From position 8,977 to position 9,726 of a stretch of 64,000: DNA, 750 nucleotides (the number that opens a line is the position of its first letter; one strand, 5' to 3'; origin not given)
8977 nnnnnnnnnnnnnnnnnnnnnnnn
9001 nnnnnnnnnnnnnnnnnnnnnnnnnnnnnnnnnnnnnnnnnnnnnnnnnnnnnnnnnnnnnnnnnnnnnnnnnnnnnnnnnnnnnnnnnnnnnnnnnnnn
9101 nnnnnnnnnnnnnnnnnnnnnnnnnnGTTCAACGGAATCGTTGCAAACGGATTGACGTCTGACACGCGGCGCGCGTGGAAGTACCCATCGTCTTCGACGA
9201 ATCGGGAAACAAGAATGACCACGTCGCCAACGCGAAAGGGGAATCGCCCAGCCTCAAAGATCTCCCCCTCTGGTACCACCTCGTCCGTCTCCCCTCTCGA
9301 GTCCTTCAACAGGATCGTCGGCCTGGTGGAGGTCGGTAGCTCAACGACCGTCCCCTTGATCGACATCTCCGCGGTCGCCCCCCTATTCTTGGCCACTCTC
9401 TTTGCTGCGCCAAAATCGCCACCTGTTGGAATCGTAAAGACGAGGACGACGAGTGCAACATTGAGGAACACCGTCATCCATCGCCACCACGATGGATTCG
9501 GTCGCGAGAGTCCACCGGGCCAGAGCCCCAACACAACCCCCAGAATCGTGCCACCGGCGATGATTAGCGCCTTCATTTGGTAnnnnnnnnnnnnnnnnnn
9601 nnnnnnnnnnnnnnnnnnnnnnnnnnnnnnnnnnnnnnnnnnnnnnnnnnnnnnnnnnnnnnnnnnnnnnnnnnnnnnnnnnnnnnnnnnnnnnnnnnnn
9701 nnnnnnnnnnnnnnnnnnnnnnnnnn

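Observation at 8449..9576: CcmC fused to an N-terminal membrane-anchored CcmE-like OB domain that lacks a heme-ligand motif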

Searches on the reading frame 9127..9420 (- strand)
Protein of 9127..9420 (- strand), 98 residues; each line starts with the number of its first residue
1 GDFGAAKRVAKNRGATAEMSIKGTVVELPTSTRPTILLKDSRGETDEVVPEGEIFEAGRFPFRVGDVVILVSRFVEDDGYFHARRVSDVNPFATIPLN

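Call 18: search_solved_structures(query=A3, max_evalue=10, show_alignments=3)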
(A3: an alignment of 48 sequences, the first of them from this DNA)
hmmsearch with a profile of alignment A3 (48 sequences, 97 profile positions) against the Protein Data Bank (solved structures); distinct sequences matched with E-value up to 10: 7.
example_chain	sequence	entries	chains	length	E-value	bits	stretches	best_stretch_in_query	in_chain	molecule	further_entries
2w6r_A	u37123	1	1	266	0.00048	23.9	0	42-97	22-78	IMIDAZOLE GLYCEROL PHOSPHATE SYNTHASE SUBUNIT HISF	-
3og3_A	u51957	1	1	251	0.0022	21.8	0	42-97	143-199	Imidazole glycerol phosphate synthase subunit hisF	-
3tdn_A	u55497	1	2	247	0.0039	20.9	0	43-97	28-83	FLR SYMMETRIC ALPHA-BETA TIM BARREL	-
4j9j_A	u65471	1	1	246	0.049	17.4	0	44-97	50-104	Imidazole glycerol phosphate synthase subunit HisF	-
4fx7_A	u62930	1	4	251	0.11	16.3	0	42-97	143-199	Imidazole glycerol phosphate synthase subunit HisF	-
5dle_A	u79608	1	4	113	0.17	15.7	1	49-88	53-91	Pts system, fructose-specific iiabc component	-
2kct_A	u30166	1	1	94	0.2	15.5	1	36-90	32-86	Cytochrome c-type biogenesis protein CcmE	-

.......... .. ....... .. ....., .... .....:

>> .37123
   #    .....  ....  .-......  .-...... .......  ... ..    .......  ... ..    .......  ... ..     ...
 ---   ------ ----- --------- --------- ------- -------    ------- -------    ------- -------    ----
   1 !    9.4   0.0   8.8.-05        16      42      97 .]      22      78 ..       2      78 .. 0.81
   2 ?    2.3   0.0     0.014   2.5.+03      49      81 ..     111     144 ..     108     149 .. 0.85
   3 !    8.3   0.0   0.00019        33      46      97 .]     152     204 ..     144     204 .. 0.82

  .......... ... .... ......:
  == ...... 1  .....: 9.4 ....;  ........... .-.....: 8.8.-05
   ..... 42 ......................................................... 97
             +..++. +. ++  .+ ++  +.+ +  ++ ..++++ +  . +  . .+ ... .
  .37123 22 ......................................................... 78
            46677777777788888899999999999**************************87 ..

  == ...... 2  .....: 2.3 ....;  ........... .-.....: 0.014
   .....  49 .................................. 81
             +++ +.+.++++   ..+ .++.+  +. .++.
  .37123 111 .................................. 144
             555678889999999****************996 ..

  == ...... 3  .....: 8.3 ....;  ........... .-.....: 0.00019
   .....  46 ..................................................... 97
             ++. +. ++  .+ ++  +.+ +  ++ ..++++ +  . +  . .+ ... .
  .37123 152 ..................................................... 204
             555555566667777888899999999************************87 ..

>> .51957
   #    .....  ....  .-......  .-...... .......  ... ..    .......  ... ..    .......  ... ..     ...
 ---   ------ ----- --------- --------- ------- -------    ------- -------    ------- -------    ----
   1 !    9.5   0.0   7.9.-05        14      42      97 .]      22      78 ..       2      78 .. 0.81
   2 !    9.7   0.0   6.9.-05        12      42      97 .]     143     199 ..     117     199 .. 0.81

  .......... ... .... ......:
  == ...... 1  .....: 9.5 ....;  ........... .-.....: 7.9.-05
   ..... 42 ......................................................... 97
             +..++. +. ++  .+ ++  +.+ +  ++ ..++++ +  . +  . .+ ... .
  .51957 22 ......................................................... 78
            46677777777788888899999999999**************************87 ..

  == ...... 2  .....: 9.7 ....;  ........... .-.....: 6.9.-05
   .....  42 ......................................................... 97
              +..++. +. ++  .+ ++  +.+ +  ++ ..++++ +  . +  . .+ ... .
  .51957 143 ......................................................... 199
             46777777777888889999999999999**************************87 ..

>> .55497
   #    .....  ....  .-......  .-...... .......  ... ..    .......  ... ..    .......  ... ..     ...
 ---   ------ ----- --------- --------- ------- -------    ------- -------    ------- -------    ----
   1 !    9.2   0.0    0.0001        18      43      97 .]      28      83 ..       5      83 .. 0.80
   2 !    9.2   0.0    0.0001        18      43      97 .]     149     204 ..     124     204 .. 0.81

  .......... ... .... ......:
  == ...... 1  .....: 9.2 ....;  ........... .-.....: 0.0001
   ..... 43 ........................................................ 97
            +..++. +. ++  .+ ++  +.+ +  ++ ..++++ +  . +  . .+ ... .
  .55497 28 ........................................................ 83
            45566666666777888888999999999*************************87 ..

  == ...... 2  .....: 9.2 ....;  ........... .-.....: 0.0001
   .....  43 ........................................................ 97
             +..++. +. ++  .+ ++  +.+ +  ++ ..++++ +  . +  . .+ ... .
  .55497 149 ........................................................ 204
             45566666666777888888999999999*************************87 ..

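Call 30: predict_structure(alignment_id=A3)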
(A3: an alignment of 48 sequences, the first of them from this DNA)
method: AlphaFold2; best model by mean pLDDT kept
length: 98 residues; sequences in the alignment: 48
mean_pLDDT: 88.2   pTM: 0.77
mean pLDDT of the five models: 88.2, 87.1, 86.8, 83.8, 83.0
residues with pLDDT >= 90: 58; 70-90: 31; 50-70: 9; < 50: 0
segments of 3 or more residues with pLDDT < 50: none
pLDDT, mean of each block of 10 residues (from residue 1): 87 87 95 93 95 74 94 93 93 66
secondary structure, 60 per line:
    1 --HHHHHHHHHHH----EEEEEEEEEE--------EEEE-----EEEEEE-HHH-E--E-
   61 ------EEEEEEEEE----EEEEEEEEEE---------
elements in order: H3-13 E18-27 E36-39 E45-50 E67-75 E80-89

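Call 32: fold_search(model_id=the predicted structure, library=pdb)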
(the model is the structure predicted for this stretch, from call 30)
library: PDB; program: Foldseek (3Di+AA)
matches with E <= 10: 1205; with E <= 0.001: 2
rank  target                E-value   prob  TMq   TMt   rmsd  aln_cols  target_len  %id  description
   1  8aas_C                6.4e-04  1.00  0.50  0.44   4.2        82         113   16  Crystal structure of the Pyrococcus abyssi RPA trimerization core bound to poly-dT20 ssDNA (released 2023-05-03)
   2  6t8h_A                9.7e-04  1.00  0.67  0.17   2.7        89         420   20  Cryo-EM structure of the DNA-bound PolD-PCNA processive complex from P. abyssi (released 2020-03-04)
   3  8aaj_C                1.4e-03  1.00  0.50  0.45   4.3        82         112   16  Crystal structure of the Pyrococcus abyssi RPA (apo form) (released 2023-05-03)
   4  4ql5_A                1.5e-03  1.00  0.51  0.67   3.1        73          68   14  Crystal structure of translation initiation factor IF-1 from Streptococcus pneumoniae TIGR4 (released 2014-07-02)
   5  2nch_MODEL_1_A        1.6e-03  1.00  0.52  0.57   5.3        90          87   11  Solution structure of translation initiation factor IF1 from wolbachia endosymbiont strain TRS of Brugia malay (released 2017-04-05)
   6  8txr_C                1.8e-03  1.00  0.46  0.15   5.3        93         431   14  E. coli ExoVII(H238A) (released 2024-01-31)
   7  9guq_B                2.3e-03  1.00  0.46  0.29   6.9        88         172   22  30S PIC (Pre-Initiation complex) (released 2024-11-20)
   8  9fco_I                2.6e-03  1.00  0.51  0.65   3.4        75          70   15  Structure of E. coli 30S-IF1-IF3-mRNA-Kasugamycin complex (released 2025-03-19)
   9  6agt_C                2.6e-03  1.00  0.53  0.14   4.8       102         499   17  Crystal structure of PfKRS complexed with chromone inhibitor (released 2019-03-13)
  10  4pg3_A                3.1e-03  1.00  0.54  0.14   4.7       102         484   17  Crystal structure of KRS complexed with inhibitor (released 2014-07-16)
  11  3i4o_B                3.3e-03  1.00  0.49  0.66   3.0        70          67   14  Crystal Structure of Translation Initiation Factor 1 from Mycobacterium tuberculosis (released 2010-02-23)
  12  4ql5_B                3.3e-03  1.00  0.49  0.66   3.1        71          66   14  Crystal structure of translation initiation factor IF-1 from Streptococcus pneumoniae TIGR4 (released 2014-07-02)
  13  2n8n_MODEL_1_A        3.7e-03  1.00  0.49  0.61   4.0        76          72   16  Solution structure of translation initiation factor (released 2016-10-26)
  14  5hgq_B                3.7e-03  1.00  0.47  0.12   4.9        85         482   15  Loa loa Lysyl-tRNA synthetase in complex with Cladosporin. (released 2016-10-26)
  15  6ka6_C                4.0e-03  1.00  0.54  0.14   4.7       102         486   17  Crystal structure of plasmodium lysyl-tRNA synthetase in complex with a cladosporin derivative 1 (released 2020-04-08)
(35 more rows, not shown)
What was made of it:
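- On CcmE (PF03100), applied to the insert res 53-141: Foldseek top hits are OB folds (call 32).
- The top 50 Foldseek PDB hits are almost all OB folds, including RPA, PolD, IF1, ExoVII, LysRS and YgiW (call 32).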

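Call 48: search_solved_structures(query=A4, max_evalue=10, show_alignments=3)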
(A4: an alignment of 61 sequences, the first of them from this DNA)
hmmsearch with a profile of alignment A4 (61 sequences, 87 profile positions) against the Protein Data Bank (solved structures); distinct sequences matched with E-value up to 10: 3.
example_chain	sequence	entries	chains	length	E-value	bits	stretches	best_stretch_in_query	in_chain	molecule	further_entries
5dle_A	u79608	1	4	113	0.076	16.7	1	51-86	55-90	Pts system, fructose-specific iiabc component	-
7bpn_A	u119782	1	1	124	0.4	14.4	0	46-72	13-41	NF7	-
2kct_A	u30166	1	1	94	0.82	13.4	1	34-84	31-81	Cytochrome c-type biogenesis protein CcmE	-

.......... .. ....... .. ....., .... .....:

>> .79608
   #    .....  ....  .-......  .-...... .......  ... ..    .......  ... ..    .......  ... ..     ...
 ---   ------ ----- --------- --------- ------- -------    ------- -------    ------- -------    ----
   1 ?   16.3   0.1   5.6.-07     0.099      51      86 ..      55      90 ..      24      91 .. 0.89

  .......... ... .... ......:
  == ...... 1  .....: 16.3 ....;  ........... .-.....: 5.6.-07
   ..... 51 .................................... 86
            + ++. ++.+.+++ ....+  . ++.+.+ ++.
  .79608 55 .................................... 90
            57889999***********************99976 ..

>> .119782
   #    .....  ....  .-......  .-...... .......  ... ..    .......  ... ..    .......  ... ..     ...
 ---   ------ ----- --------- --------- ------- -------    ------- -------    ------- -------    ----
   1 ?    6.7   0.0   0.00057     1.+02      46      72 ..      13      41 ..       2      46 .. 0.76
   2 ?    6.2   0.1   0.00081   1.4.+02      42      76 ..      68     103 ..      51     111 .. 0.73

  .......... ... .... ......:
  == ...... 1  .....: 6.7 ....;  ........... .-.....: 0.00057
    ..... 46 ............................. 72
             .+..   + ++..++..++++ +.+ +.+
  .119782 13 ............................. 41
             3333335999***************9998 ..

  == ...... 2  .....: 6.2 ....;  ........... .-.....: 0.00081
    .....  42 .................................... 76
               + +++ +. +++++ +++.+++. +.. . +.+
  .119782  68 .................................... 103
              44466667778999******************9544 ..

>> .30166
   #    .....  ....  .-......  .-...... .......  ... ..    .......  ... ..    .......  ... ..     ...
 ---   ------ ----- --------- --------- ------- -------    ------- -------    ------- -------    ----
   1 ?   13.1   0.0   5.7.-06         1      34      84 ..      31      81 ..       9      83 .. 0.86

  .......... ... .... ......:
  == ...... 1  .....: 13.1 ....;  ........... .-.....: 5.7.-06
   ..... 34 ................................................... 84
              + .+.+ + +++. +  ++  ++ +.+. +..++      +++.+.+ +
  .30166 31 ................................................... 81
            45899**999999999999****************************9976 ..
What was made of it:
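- The only OB protein found by the insert profile among PDB sequences is D. vulgaris CcmE 2kct, at E 0.2 and 0.8 (calls 18, 48). 2kct is the only OB picked from PDB sequences (calls 18, 48).
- Tried and rejected: I trimmed the alignment to A4 and repeated it (calls 18, 48).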

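Call 50: search_protein_representatives(alignment_id=A4)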
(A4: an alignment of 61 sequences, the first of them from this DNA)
Query: 61 sequences, 87 profile positions. Proteins with E-value up to 0.001 (for the whole library): 29; up to 1e-10: 3; up to 1e-30: 0. The best 29 are listed.
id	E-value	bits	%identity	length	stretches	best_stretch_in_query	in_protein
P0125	5.1e-13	65.4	-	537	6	11-64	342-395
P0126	3.9e-12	62.5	-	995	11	11-64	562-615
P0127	6.5e-11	58.6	-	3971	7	4-51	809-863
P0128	4.1e-10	56.0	-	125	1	1-73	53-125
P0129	1.3e-09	54.4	-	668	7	18-50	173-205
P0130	1.5e-08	51.1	-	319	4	32-85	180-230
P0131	4.8e-08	49.4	-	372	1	1-87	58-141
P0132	2.0e-06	44.2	-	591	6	15-81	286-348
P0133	3.9e-06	43.3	-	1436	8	29-66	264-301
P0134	4.8e-06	43.0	-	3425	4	56-81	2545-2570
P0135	7.8e-06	42.3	-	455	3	41-85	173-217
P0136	4.4e-05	39.9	-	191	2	15-75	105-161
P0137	5.7e-05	39.6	-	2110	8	30-56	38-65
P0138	6.6e-05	39.3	-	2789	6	24-65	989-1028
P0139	6.9e-05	39.3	-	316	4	21-85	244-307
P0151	7.7e-04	35.9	-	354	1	1-85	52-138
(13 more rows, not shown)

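Call 67: search_protein_families(library=pfam, proteins=[P0125, P0126, P0128, P0129, P0130, P0131, P0132, P0135, P0136, P0151], max_evalue=0.001)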
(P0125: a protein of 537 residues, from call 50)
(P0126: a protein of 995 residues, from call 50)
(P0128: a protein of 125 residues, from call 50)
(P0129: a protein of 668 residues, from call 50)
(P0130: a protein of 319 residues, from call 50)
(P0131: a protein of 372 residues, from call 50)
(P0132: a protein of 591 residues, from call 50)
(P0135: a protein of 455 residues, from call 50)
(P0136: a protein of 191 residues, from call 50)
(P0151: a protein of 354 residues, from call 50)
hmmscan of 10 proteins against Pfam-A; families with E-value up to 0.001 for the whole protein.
P0125 (537 aa): 2 families
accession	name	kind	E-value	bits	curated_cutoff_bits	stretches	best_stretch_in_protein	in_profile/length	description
PF00659.24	POLO_box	-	7e-08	32.8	23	0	58-85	22-49/61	POLO box duplicated region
PF06004.18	DUF903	-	0.0002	21.7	27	0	62-89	20-46/49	Bacterial protein of unknown function (DUF903)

P0126 (995 aa): 7 families
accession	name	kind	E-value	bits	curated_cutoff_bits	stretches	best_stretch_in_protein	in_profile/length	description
PF05593.20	RHS_repeat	-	2.3e-14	53.8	22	0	445-478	2-38/38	RHS Repeat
PF00659.24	POLO_box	-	1.2e-05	25.6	23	0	458-485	22-49/61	POLO box duplicated region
PF06004.18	DUF903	-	4.1e-05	23.8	27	0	456-479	14-37/49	Bacterial protein of unknown function (DUF903)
PF16688.10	CNV-Replicase_N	-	0.0002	22.1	27.1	0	102-155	17-70/108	Replicase polyprotein N-term from Coronavirus nsp1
PF06240.19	COXG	-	0.00021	21.5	22.2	0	724-767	61-103/140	Carbon monoxide dehydrogenase subunit G (CoxG)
PF18603.7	LAL_C2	-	0.00028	21.5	29.4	0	12-46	36-72/78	L-amino acid ligase C-terminal domain 2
PF13930.12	Endonuclea_NS_2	-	0.0005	20.7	27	0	66-100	38-76/132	DNA/RNA non-specific endonuclease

P0128 (125 aa): 0 families

P0129 (668 aa): 15 families
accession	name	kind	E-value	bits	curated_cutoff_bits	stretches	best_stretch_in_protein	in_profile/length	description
PF02494.22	HYR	-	1.4e-38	131.5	21.7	5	547-628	2-80/81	HYR domain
PF23237.1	HYR_4C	-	3.2e-20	72.5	27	0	579-628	23-72/73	HYR-like domain with 4 cysteines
PF17957.7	Big_7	-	1.1e-16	61.6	24.1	0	505-534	3-31/70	Bacterial Ig domain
PF07398.16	MDMPI_C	-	2.4e-12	47.8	29.5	0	91-116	20-47/90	MDMPI C-terminal domain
PF18981.6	InlK_D3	-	3.8e-12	46.6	25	0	66-118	17-67/75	Internalin K domain (D3/D4)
PF23993.1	DUF7311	-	8.9e-09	36.5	27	0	577-620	102-145/150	Domain of unknown function (DUF7311)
PF03076.19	GP3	-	3.8e-08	34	25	0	28-75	74-120/160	Equine arteritis virus GP3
PF06832.18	BiPBP_C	-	3.8e-08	33.6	26.8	0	100-120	69-89/90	Penicillin-Binding Protein C-terminus Family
PF08770.17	SoxZ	-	1.6e-07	31.4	25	0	165-203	56-95/98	Sulphur oxidation protein SoxZ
PF03793.24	PASTA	-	5.6e-06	26.7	23.2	0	507-528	42-61/64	PASTA domain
PF19077.6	Big_13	-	1.1e-05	26.2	27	0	604-628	74-99/102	Bacterial Ig-like domain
PF17963.7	Big_9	-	2.1e-05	25.8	23.6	0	581-628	48-89/89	Bacterial Ig domain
PF22352.2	K319L-like_PKD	-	3.6e-05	24.1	27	0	587-628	40-83/84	K319L-like, PKD domain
PF09136.16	Glucodextran_B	-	4.7e-05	23.7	27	0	390-460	7-80/83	Glucodextranase, domain B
PF24107.1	DUF7382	-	0.00024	21.4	27.4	0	98-116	15-33/65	Domain of unknown function (DUF7382)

P0130 (319 aa): 7 families
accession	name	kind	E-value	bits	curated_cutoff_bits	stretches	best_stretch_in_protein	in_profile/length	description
PF12857.13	TOBE_3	-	1.6e-09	37.9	27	0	243-285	13-56/59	TOBE-like domain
PF19135.5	DUF5818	-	5e-09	36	27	0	179-226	8-51/57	Protein of unknown function (DUF5818)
PF10006.14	DUF2249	-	2.6e-07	30.8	29.5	0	82-116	2-34/70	Uncharacterized conserved protein (DUF2249)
PF00900.26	Ribosomal_S4e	-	5.5e-07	29.7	25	0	175-199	36-57/75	Ribosomal family S4e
PF03100.22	CcmE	-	1.6e-05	25.6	24.6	0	186-230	47-89/99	CcmE domain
PF10387.14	DUF2442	-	1.7e-05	25.4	23.9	0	108-126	9-27/72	Protein of unknown function (DUF2442)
PF18914.6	DUF5666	-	0.00079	20.1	27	0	189-229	23-59/60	Domain of unknown function (DUF5666)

P0131 (372 aa): 1 family
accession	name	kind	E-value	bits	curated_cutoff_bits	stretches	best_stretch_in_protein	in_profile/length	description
PF01578.25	Cytochrom_C_asm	-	2.4e-22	80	29.9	1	155-278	67-204/212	Cytochrome C assembly protein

P0132 (591 aa): 10 families
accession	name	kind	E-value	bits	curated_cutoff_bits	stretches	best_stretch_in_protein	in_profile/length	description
PF19135.5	DUF5818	-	4e-26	90.8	27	1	370-429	1-54/57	Protein of unknown function (DUF5818)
PF03100.22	CcmE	-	2.8e-14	53.7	24.6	0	442-496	25-80/99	CcmE domain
PF04076.19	BOF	-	8.3e-12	45.5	25.8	0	206-260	35-90/103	Bacterial OB fold (BOF) protein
PF18914.6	DUF5666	-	9.7e-11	42.2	27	0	51-100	2-52/60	Domain of unknown function (DUF5666)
PF09167.16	DUF1942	-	2.6e-10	40.9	22.4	0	32-84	34-84/123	Domain of unknown function (DUF1942)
PF12667.13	NigD_N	-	6.4e-10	39.5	24.3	0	450-489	4-43/67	NigD-like N-terminal OB domain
PF01336.31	tRNA_anti-codon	-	2.4e-07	31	27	0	321-350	39-70/75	OB-fold nucleic acid binding domain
PF07076.17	DUF1344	-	1.2e-06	28.6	23.1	0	303-319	14-30/60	Protein of unknown function (DUF1344)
PF08661.17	Rep_fac-A_3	-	0.00022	22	23.5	0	205-243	18-56/105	Replication factor A protein 3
PF13567.11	DUF4131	-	0.00041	20.5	31.6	0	18-97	39-131/165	Domain of unknown function (DUF4131)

P0135 (455 aa): 6 families
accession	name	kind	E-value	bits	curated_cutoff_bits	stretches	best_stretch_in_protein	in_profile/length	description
PF18914.6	DUF5666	-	9.1e-15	55.1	27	1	311-367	2-59/60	Domain of unknown function (DUF5666)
PF08402.16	TOBE_2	-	1.2e-10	41.7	21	0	390-437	16-66/76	TOBE domain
PF03100.22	CcmE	-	2.1e-09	38.1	24.6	0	225-290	25-90/99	CcmE domain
PF01176.25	eIF-1a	-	3.1e-09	36.8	30.2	0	157-199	3-48/64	Translation initiation factor 1A / IF-1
PF19135.5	DUF5818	-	1.9e-07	30.9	27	0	406-453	9-55/57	Protein of unknown function (DUF5818)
PF02736.25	Myosin_N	-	2.1e-06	27.8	27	0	159-183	18-41/45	Myosin N-terminal SH3-like domain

P0136 (191 aa): 3 families
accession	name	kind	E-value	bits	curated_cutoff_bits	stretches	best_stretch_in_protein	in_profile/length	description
PF11604.15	CusF_Ec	-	1.9e-09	37.7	27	1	67-96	34-63/72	Copper binding periplasmic protein CusF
PF11518.13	DUF3221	-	0.00018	22.2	26.4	0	53-106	21-77/82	Protein of unknown function (DUF3221)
PF07076.17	DUF1344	-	0.00048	20.3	23.1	0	111-156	4-47/60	Protein of unknown function (DUF1344)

P0151 (354 aa): 1 family
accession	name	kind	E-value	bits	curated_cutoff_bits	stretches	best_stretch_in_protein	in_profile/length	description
PF01578.25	Cytochrom_C_asm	-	3.5e-27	95.8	29.9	1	154-285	67-210/212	Cytochrome C assembly protein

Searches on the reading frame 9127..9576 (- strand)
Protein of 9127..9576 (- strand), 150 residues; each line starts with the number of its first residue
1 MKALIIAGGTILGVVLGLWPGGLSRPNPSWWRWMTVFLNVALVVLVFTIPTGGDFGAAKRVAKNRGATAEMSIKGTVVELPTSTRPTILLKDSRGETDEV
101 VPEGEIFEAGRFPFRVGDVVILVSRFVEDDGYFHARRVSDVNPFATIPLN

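Call 14: search_protein_families(library=ncbifam, proteins=[window:9127-9576:-], max_evalue=10)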
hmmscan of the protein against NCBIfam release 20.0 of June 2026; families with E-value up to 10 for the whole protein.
seq(150 aa): 1 family
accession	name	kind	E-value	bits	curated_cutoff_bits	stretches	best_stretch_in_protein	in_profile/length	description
NF033634.1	SLATT_1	domain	0.15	12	41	1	2-46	28-68/132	SLATT domain-containing protein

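Call 15: search_protein_families(library=pfam, proteins=[window:9127-9576:-], max_evalue=10)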
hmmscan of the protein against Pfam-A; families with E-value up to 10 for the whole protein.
seq(150 aa): 1 family
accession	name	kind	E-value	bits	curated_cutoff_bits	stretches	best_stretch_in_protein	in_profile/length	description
PF13567.11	DUF4131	-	0.0028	17.8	31.6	1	4-86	8-82/165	Domain of unknown function (DUF4131)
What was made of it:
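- Tried and rejected: Pfam and NCBIfam on the N-terminal 150 aa gave only sub-threshold DUF4131 and SLATT hits (calls 14, 15).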

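Call 71: find_homologous_proteins(query=window:9133-9576:-, max_evalue=0.01)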
Query seq(148 aa): 73 candidates shared short words with the query, none scored E <= 0.01.
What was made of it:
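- Tried and rejected: With the N-terminal 148 aa it found nothing, not even the identical protein (call 71), so that result is uninformative.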
